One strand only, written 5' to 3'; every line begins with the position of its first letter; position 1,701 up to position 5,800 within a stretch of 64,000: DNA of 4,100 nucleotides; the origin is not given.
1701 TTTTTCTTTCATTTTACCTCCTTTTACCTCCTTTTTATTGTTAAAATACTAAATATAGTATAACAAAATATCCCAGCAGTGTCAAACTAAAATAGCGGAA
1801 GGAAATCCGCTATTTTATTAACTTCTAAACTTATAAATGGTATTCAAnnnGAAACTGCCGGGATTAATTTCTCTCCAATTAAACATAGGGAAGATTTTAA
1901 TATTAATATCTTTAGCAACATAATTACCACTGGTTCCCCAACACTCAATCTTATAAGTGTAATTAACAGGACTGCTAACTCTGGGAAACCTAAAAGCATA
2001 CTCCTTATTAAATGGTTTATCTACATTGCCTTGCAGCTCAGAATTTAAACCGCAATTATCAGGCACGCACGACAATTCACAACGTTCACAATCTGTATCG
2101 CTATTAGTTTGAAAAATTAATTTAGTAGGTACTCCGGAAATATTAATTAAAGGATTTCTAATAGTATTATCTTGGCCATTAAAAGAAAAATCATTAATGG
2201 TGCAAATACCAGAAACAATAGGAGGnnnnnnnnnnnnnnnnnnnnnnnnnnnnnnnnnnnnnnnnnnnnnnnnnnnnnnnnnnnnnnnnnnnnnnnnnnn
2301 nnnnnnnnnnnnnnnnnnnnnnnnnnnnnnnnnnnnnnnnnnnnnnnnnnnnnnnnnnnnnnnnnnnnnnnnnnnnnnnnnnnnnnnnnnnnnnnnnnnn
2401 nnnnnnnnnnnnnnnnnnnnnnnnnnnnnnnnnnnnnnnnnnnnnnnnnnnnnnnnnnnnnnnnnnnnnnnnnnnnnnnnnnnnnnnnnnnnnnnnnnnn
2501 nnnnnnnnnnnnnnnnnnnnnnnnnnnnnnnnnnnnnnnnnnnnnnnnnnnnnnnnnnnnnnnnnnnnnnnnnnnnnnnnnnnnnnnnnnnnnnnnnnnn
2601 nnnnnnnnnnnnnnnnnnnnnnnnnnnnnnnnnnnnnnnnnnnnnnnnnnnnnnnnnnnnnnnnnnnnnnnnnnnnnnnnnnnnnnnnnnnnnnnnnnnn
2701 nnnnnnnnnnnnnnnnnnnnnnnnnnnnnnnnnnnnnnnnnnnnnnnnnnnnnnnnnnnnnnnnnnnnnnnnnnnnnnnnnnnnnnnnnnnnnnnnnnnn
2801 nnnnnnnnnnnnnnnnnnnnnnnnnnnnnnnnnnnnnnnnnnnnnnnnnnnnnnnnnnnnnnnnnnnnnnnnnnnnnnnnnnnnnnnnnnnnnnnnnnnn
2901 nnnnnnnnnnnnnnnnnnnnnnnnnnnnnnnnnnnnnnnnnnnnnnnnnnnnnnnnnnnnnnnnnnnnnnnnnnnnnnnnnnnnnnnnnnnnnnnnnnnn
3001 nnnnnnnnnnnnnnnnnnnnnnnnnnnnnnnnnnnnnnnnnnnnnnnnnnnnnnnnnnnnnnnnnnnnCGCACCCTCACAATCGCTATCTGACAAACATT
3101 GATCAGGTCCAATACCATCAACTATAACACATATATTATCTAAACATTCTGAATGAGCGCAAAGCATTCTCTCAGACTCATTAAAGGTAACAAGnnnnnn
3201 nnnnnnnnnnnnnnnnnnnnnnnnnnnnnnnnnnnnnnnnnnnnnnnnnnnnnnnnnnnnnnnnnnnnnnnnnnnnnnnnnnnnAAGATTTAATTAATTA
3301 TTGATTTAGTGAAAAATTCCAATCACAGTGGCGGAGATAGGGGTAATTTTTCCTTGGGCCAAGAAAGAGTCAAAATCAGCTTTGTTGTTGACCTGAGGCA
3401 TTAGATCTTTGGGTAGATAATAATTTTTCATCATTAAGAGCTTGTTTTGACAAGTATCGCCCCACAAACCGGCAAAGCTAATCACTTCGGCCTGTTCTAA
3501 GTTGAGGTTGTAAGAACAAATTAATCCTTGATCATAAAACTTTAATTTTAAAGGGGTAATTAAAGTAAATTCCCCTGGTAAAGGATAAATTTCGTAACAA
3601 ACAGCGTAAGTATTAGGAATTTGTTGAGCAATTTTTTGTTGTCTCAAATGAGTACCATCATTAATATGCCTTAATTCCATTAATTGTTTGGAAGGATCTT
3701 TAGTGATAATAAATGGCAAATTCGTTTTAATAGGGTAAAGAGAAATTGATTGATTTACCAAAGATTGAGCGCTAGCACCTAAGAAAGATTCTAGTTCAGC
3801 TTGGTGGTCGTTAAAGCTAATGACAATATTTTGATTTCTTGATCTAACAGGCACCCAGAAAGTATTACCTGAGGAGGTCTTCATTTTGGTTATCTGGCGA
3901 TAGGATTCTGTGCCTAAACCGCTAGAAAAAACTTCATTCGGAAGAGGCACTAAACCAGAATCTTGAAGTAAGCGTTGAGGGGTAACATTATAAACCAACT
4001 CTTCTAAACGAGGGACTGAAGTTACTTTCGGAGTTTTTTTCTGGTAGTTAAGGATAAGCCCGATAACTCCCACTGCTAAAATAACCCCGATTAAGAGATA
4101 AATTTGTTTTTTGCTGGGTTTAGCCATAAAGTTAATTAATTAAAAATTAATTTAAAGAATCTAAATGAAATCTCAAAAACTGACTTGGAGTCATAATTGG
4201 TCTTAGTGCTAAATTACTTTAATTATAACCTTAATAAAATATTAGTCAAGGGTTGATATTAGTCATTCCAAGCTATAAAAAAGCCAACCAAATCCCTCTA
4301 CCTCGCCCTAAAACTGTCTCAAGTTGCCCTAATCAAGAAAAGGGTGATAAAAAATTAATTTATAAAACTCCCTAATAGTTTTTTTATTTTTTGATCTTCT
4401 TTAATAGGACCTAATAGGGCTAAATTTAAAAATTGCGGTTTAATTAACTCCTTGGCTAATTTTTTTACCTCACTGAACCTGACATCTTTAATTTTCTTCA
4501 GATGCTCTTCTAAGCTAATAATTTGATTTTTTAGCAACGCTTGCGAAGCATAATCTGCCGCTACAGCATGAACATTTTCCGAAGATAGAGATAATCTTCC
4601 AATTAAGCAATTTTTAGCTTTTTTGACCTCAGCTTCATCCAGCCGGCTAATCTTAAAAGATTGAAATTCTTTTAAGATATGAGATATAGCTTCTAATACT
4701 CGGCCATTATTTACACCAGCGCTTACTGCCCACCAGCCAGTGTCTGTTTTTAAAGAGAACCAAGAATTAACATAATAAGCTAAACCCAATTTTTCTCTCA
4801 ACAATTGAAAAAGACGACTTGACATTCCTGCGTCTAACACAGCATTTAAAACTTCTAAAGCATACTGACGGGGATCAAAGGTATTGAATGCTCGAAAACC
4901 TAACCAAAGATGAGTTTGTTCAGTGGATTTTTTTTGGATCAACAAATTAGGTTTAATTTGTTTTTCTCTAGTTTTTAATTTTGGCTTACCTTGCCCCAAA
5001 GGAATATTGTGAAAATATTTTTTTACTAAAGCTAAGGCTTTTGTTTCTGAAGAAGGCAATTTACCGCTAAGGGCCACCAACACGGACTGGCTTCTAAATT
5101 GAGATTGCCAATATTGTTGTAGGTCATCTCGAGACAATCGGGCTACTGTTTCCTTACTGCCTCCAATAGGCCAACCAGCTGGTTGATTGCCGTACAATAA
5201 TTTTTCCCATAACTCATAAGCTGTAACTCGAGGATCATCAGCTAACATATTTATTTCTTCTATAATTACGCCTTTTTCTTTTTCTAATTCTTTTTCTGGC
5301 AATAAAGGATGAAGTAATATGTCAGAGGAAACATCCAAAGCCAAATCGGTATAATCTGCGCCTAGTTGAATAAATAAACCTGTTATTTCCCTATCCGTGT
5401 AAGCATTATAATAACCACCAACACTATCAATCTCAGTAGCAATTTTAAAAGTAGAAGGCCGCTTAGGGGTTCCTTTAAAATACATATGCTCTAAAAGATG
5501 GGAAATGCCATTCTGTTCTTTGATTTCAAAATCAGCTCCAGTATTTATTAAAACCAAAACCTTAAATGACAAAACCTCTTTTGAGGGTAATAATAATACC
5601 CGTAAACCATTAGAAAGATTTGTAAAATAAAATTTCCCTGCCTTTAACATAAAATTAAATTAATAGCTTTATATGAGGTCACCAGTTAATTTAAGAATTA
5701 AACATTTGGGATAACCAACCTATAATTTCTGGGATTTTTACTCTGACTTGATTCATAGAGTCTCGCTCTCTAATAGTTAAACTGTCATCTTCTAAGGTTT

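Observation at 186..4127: Operon of three exported hypothetical proteins including a modular Cys-rich, Pro-rich and poly-acidic surface protein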

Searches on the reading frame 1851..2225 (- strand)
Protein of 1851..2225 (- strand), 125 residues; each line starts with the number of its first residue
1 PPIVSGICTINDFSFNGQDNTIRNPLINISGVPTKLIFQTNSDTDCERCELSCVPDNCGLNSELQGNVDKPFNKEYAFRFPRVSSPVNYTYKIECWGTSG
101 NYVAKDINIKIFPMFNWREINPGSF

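Call 82: search_protein_families(library=pfam, proteins=[window:1851-2225:-], max_evalue=10)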
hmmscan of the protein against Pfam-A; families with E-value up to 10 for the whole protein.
window:1851-2225:- (125 aa): 0 families

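Call 83: search_protein_families(library=ncbifam, proteins=[window:1851-2225:-], max_evalue=10)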
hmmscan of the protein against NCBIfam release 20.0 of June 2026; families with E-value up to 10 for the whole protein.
window:1851-2225:- (125 aa): 0 families

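Call 89: find_related_loci(query=A6, collection=genome_contigs, flank=6000)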
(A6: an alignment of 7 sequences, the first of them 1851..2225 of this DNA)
Query A6 (125 aa) in genome_contigs; peptide patterns used: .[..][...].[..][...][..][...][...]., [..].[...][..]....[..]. (x = any residue, [..] = any of these).
45 stretches matched a pattern; 1 encode a relative of the query (tblastn E <= 1e-3); 1 distinct loci.
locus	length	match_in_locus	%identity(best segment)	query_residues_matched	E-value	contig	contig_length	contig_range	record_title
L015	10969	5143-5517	66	1-125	9e-59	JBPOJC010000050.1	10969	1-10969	MAG: Caldisericota bacterium isolate MAG_4091 c_000000608774, whole genome shotgun sequence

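Call 95: find_related_loci(query=A6, collection=metagenome_contigs, flank=5000)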
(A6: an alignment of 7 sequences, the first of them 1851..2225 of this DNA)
Query A6 (125 aa) in metagenome_contigs; peptide patterns used: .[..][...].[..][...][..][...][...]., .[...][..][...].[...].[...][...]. (x = any residue, [..] = any of these).
192 stretches matched a pattern; 7 encode a relative of the query (tblastn E <= 1e-3); 7 distinct loci.
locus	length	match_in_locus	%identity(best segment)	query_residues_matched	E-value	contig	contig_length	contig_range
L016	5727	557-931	100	1-125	7e-84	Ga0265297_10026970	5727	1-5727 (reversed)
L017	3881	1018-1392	100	1-125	4e-84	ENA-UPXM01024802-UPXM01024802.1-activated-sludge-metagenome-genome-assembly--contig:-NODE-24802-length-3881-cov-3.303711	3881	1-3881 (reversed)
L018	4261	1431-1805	100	1-125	5e-84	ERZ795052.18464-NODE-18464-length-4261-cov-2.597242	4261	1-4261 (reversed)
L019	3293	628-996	46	4-125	1e-36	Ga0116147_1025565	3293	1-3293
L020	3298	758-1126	46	4-125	1e-36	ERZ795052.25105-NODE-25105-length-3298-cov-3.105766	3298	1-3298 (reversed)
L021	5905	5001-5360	46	8-125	5e-33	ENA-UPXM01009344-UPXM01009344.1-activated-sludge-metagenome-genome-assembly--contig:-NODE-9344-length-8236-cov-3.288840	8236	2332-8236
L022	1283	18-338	27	8-122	2e-10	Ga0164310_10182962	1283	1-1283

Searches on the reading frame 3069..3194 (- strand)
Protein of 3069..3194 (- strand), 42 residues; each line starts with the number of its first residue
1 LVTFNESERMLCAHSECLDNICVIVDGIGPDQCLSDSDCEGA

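Call 82: search_protein_families(library=pfam, proteins=[window:3069-3194:-], max_evalue=10)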
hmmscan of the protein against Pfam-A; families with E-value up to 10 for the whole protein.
window:3069-3194:- (42 aa): 1 family
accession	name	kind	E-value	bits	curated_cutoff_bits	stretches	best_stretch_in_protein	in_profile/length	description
PF00095.26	WAP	-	0.27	12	20.8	1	19-41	10-25/41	WAP-type (Whey Acidic Protein) 'four-disulfide core'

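Call 83: search_protein_families(library=ncbifam, proteins=[window:3069-3194:-], max_evalue=10)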
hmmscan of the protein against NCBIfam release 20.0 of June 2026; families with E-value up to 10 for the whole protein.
window:3069-3194:- (42 aa): 1 family
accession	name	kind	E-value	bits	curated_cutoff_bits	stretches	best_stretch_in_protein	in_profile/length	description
TIGR04201.1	Myxo_Cys_RPT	repeat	2.9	8.2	25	1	31-39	3-11/22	Cys-rich repeat-containing protein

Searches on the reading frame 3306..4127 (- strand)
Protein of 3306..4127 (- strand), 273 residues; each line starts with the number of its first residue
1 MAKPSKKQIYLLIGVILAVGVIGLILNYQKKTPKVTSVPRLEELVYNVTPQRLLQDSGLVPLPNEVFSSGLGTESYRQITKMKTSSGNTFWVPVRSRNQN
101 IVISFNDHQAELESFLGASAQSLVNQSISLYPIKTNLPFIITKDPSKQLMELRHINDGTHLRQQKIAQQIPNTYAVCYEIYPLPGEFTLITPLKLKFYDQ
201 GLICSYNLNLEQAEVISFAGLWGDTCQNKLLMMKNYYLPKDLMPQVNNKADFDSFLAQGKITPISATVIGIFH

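Call 3: search_protein_families(library=pfam, proteins=[window:3306-4127:-], max_evalue=1)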
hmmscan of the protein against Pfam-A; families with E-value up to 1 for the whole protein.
window:3306-4127:- (273 aa): 0 families

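Call 6: search_protein_families(library=ncbifam, proteins=[window:3306-4127:-], max_evalue=1)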
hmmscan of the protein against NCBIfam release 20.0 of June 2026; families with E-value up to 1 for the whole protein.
window:3306-4127:- (273 aa): 1 family
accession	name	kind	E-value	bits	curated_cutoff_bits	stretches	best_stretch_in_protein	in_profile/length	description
NF006909.0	PRK09400.1-4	equivalog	0.12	12.2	86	0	246-271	21-46/61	preprotein translocase subunit SecE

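Call 15: find_homologous_proteins(query=window:3306-4127:-, max_evalue=0.001)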
Query window:3306-4127:- (273 aa): 3 proteins with E <= 0.001 among 1502 candidates.
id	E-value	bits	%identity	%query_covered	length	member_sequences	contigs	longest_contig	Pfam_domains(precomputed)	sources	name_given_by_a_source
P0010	9.1e-177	604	99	100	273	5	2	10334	-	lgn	-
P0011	1.0e-142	492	79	100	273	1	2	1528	-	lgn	-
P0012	3.1e-79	284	50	99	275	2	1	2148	-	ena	-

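Call 17: find_encoding_contigs(protein=P0010, flank=10000, max_places=4)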
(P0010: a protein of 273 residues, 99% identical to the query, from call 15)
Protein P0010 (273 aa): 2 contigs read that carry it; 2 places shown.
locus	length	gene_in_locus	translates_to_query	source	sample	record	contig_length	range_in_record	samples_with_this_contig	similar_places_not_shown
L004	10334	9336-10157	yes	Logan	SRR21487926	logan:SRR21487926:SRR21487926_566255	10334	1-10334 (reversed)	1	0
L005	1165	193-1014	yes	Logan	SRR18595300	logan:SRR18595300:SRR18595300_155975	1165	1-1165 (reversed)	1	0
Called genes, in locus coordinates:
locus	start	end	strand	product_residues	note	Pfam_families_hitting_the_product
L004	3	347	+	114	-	?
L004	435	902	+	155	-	PF07963:N_methyl (weak)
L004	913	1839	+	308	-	PF06750:A24_N_bact, PF01478:Peptidase_A24 (weak)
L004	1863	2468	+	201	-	PF07963:N_methyl (weak)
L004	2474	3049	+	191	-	PF07963:N_methyl (weak)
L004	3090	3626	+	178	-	-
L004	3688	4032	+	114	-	-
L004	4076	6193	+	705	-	PF22745:Nlig-Ia, PF01653:DNA_ligase_aden, PF03120:OB_DNA_ligase, PF03119:DNA_ligase_ZBD, PF14520:HHH_5 (faint), PF12826:HHH_2, PF00533:BRCT, PF12738:PTCB-BRCT (weak)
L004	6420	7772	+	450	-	PF00587:tRNA-synt_2b, PF03129:HGTP_anticodon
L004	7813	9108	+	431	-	PF00675:Peptidase_M16, PF05193:Peptidase_M16_C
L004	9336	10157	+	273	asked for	-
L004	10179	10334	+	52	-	?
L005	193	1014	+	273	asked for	-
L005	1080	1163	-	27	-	?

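Call 69: find_encoding_contigs(protein=P0012, flank=5000, max_places=3)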
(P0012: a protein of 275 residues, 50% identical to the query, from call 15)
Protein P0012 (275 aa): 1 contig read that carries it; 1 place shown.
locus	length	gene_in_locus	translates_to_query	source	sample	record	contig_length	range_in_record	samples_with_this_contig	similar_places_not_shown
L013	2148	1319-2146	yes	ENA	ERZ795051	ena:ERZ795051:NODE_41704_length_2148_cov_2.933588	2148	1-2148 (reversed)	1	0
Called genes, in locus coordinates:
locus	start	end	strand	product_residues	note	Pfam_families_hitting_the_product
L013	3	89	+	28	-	?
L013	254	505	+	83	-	-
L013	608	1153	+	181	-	-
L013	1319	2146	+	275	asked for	?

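Call 103: search_protein_families(library=phrogs, proteins=[window:3306-4127:-], max_evalue=0.01)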
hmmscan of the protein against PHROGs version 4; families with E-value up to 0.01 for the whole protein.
window:3306-4127:- (273 aa): 0 families

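Call 104: search_protein_families(library=padloc, proteins=[window:3306-4127:-], max_evalue=0.01)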
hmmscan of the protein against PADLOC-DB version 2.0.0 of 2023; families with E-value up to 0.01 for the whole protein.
window:3306-4127:- (273 aa): 0 families

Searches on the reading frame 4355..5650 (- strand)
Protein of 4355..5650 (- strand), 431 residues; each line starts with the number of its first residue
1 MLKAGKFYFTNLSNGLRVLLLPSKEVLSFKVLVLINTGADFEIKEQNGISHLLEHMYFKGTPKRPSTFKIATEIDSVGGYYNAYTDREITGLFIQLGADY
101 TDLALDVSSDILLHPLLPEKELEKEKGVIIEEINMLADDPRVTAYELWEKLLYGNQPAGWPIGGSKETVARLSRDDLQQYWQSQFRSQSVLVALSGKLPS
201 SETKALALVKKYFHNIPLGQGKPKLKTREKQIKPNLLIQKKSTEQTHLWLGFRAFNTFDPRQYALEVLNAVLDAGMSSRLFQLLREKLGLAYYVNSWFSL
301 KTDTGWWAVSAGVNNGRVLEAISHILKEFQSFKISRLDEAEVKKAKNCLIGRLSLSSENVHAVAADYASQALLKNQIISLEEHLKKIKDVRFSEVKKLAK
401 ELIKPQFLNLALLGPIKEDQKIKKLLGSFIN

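Call 3: search_protein_families(library=pfam, proteins=[window:4355-5650:-], max_evalue=1)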
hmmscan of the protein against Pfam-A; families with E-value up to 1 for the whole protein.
window:4355-5650:- (431 aa): 4 families
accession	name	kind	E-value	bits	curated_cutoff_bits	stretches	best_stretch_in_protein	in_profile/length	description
PF05193.26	Peptidase_M16_C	-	2.5e-35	122.4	23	1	172-347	2-179/181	Peptidase M16 inactive domain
PF00675.25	Peptidase_M16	-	7.7e-29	100.9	22.3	1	30-159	14-142/149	Insulinase (Peptidase family M16)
PF03233.18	Cauli_AT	-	0.0041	17.5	24.8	1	293-389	63-156/163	Aphid transmission protein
PF22456.1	PqqF-like_C_4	-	0.0072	16.9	27.5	1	275-365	5-97/100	PQQ synthase PqqF-like, C-terminal lobe domain 4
